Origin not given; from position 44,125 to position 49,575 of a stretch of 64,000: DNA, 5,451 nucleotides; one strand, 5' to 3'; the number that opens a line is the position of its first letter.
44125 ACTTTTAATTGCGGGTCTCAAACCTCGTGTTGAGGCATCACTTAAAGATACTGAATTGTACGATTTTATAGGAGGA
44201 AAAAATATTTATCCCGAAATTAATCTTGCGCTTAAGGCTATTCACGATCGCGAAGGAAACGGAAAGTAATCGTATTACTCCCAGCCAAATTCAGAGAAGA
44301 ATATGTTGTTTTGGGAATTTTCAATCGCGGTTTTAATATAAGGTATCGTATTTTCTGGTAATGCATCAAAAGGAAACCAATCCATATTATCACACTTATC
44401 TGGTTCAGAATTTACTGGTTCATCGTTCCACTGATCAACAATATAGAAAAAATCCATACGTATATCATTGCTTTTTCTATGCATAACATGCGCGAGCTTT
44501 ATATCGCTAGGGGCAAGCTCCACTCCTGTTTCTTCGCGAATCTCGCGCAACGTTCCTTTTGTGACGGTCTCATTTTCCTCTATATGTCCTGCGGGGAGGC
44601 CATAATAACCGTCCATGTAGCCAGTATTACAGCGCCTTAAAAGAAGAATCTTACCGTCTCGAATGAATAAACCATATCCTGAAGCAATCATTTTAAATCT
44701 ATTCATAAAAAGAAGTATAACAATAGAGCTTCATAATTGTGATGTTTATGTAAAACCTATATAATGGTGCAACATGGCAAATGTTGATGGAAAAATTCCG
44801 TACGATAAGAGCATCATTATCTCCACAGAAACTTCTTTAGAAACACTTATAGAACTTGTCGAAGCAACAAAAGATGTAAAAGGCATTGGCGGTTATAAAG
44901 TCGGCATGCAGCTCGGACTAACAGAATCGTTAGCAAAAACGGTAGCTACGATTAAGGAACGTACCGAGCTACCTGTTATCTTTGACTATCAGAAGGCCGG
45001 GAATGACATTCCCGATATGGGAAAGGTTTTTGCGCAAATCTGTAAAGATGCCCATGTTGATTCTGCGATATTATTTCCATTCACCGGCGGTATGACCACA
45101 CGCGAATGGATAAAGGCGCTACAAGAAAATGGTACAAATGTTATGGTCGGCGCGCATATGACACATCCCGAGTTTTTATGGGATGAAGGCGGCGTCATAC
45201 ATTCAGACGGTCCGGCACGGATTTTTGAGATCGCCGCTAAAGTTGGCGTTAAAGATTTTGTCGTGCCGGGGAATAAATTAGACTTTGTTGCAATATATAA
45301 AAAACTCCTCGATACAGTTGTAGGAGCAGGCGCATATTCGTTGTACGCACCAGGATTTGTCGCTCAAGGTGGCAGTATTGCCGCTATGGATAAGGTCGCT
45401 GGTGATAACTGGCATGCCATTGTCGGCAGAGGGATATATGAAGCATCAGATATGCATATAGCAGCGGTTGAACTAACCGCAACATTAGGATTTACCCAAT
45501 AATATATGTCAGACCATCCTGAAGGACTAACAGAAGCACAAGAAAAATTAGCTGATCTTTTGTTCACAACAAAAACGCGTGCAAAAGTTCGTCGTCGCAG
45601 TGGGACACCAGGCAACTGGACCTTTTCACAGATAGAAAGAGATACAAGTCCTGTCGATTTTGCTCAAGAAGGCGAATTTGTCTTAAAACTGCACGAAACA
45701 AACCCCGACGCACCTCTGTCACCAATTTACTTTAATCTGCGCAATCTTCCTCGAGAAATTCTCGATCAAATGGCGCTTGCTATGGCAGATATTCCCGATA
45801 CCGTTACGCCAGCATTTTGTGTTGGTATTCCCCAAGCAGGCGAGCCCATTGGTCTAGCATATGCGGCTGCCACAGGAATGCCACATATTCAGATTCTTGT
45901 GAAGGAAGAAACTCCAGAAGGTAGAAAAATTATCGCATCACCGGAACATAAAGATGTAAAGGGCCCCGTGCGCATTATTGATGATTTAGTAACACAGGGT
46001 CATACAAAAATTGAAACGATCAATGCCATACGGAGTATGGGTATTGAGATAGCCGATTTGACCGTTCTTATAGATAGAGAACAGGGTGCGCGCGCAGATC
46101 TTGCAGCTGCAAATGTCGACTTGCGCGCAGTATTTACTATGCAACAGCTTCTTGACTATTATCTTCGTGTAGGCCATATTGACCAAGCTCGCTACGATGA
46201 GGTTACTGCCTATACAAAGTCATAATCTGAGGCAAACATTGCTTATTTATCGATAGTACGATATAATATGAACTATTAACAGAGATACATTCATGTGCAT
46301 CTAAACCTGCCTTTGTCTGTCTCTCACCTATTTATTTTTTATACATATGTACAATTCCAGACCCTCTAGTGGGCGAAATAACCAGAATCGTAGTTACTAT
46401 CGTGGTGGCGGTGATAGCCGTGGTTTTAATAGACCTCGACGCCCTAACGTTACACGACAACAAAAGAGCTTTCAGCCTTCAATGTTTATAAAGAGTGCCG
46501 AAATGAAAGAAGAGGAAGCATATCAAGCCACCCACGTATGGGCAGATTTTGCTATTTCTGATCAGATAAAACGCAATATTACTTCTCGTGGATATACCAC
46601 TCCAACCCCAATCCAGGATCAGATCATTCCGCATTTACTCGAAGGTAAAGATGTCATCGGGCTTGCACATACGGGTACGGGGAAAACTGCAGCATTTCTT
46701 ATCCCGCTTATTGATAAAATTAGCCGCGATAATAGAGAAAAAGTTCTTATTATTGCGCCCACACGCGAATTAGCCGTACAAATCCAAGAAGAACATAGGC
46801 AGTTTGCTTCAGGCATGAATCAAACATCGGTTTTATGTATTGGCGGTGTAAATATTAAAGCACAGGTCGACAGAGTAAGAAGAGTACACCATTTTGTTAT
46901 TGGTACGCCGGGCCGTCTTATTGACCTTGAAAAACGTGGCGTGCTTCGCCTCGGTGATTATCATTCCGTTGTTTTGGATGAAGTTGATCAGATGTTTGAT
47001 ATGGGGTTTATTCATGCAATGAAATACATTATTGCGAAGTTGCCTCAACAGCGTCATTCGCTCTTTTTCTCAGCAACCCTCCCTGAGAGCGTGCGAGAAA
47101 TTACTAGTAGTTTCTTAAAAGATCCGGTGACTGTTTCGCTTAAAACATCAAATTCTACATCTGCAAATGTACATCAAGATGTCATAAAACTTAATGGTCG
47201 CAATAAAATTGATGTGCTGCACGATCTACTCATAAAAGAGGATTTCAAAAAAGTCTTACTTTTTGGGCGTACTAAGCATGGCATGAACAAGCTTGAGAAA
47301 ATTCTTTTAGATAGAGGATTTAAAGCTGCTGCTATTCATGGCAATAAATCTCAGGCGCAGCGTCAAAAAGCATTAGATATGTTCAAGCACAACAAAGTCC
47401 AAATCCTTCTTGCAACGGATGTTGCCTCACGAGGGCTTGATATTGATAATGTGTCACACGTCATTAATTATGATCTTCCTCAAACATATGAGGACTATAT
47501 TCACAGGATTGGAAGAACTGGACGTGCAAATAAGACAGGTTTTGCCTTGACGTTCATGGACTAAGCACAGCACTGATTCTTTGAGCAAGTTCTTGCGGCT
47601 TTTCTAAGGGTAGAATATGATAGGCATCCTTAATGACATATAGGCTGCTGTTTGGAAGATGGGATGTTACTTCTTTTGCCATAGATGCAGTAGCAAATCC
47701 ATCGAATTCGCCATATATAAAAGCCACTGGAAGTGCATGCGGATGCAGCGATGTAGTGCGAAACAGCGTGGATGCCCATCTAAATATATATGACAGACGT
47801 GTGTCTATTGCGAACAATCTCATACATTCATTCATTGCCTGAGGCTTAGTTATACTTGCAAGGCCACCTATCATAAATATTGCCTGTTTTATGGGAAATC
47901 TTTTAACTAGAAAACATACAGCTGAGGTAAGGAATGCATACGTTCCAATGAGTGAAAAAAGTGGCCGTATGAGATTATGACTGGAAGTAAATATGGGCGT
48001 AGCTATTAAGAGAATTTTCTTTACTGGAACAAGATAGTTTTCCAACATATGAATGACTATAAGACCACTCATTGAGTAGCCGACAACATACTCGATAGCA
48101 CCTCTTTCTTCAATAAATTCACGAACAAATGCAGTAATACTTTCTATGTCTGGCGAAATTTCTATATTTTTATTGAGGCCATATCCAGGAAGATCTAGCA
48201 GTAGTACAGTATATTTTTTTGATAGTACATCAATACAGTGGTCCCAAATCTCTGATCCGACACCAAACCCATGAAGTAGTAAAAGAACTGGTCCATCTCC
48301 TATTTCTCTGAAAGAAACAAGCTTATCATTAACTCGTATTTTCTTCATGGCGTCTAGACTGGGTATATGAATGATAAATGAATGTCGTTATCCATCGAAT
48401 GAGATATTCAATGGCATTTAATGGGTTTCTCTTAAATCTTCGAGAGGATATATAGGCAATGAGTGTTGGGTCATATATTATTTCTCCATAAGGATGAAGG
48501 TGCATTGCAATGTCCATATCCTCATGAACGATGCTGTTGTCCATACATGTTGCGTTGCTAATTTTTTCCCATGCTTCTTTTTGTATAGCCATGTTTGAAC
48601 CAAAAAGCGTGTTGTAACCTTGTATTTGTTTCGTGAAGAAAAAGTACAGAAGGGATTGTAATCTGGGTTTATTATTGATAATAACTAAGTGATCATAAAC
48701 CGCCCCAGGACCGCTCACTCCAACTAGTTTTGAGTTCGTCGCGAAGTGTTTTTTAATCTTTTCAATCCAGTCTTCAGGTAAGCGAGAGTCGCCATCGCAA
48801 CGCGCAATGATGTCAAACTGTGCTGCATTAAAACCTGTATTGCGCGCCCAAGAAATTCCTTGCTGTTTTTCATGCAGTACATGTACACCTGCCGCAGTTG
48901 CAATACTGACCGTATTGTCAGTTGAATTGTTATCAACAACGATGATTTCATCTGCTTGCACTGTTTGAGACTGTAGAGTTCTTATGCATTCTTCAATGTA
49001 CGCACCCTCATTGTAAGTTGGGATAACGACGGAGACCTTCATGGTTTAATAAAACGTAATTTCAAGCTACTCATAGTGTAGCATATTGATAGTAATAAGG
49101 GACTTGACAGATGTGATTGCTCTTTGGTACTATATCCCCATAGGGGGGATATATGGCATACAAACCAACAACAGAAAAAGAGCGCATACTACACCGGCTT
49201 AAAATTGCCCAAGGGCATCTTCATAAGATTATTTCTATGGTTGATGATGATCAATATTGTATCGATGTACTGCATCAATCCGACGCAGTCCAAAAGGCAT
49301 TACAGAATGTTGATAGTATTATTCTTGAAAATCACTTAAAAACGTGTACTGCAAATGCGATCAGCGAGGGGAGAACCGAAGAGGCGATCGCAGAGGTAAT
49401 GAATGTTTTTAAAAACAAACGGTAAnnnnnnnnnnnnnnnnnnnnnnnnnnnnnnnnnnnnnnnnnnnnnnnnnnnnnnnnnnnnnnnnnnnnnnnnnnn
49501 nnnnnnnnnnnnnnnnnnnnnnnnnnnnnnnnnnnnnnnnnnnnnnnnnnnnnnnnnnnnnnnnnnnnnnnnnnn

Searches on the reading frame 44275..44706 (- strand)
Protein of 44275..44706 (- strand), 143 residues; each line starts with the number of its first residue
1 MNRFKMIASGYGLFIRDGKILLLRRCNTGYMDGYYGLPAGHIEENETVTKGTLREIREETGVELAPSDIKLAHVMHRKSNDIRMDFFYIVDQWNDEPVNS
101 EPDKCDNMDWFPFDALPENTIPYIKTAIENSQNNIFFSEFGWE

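Call 75: search_protein_families(library=pfam, proteins=[window:44275-44706:-], max_evalue=0.001)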
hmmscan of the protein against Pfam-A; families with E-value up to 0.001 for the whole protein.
window:44275-44706:- (143 aa): 3 families
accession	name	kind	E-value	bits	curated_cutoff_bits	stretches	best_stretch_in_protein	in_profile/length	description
PF00293.34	NUDIX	-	4.3e-16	59.6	21.1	1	11-118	6-121/134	NUDIX domain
PF14815.12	NUDIX_4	-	1.9e-08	34.5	35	1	11-122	2-104/113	NUDIX domain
PF22327.2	Nudt16-like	-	0.00075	19.9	27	1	31-89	31-92/161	U8 snoRNA-decapping enzyme-like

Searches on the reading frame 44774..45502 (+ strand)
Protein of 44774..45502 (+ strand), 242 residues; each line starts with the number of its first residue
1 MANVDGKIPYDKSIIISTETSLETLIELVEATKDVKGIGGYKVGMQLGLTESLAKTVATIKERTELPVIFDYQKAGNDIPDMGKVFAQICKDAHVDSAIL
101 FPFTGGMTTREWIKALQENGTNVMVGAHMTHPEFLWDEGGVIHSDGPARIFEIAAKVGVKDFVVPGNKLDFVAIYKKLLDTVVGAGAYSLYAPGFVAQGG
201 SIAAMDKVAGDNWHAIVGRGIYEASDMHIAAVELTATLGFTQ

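Call 76: search_protein_families(library=pfam, proteins=[window:44774-45502:+], max_evalue=0.001)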
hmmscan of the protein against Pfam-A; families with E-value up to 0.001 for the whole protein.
window:44774-45502:+ (242 aa): 1 family
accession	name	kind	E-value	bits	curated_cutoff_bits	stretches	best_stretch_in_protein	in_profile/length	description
PF00215.30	OMPdecase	-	5.3e-09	36.7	27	1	22-228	12-215/221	Orotidine 5'-phosphate decarboxylase / HUMPS family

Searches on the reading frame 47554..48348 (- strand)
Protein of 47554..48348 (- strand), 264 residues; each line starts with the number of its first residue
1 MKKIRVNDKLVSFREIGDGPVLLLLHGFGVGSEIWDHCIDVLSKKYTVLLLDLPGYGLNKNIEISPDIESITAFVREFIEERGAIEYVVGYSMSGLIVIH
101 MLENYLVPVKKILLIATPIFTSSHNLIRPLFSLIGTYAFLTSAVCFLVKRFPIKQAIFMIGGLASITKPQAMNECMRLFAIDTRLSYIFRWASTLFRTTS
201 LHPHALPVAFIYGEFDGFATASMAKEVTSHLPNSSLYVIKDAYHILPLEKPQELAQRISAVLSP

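Call 76: search_protein_families(library=pfam, proteins=[window:47554-48348:-], max_evalue=0.001)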
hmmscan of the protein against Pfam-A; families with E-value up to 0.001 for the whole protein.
window:47554-48348:- (264 aa): 4 families
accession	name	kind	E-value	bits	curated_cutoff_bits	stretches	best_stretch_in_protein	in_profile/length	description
PF00561.26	Abhydrolase_1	-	1.8e-17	64.2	25.8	1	20-120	1-103/245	alpha/beta hydrolase fold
PF12697.13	Abhydrolase_6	-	7.2e-16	59.9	26.3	1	22-256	1-216/217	Alpha/beta hydrolase family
PF12146.15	Hydrolase_4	-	1.5e-08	34.7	27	1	21-250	6-238/239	Serine aminopeptidase, S33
PF03959.19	FSH1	-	0.00025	21.2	21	0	63-252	80-207/211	Serine hydrolase (FSH1)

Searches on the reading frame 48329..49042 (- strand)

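Call 76: search_protein_families(library=pfam, proteins=[window:48329-49042:-], max_evalue=0.001)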
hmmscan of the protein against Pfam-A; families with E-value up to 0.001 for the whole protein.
window:48329-49042:- (237 aa): 5 families
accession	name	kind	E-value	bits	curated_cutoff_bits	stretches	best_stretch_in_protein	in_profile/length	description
PF00535.33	Glycos_transf_2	-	1.5e-32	113.3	23.3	1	4-149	1-153/168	Glycosyl transferase family 2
PF13641.12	Glyco_tranf_2_3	-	9e-12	45.9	27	1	3-180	3-192/230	Glycosyltransferase like family 2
PF10111.15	Glyco_tranf_2_2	-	2.3e-09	37.6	27.3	1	4-98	1-104/276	Glycosyltransferase like family 2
PF13632.12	Glyco_trans_2_3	-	1.3e-06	28.8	27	1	81-186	4-110/198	Glycosyl transferase family group 2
PF13704.12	Glyco_tranf_2_4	-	0.00011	23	27.5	1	11-59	2-49/98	Glycosyl transferase family 2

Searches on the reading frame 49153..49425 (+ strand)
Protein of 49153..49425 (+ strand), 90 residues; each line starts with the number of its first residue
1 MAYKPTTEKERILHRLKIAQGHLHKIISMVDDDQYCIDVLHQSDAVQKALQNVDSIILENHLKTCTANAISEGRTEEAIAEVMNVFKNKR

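Call 31: search_protein_families(library=pfam, proteins=[window:49153-49425:+], max_evalue=0.001)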
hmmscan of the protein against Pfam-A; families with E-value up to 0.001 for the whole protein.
window:49153-49425:+ (90 aa): 1 family
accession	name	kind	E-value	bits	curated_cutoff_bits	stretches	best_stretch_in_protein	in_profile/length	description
PF02583.22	Trns_repr_metal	-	1.8e-24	86.4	22.8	1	8-87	1-77/78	Metal-sensitive transcriptional repressor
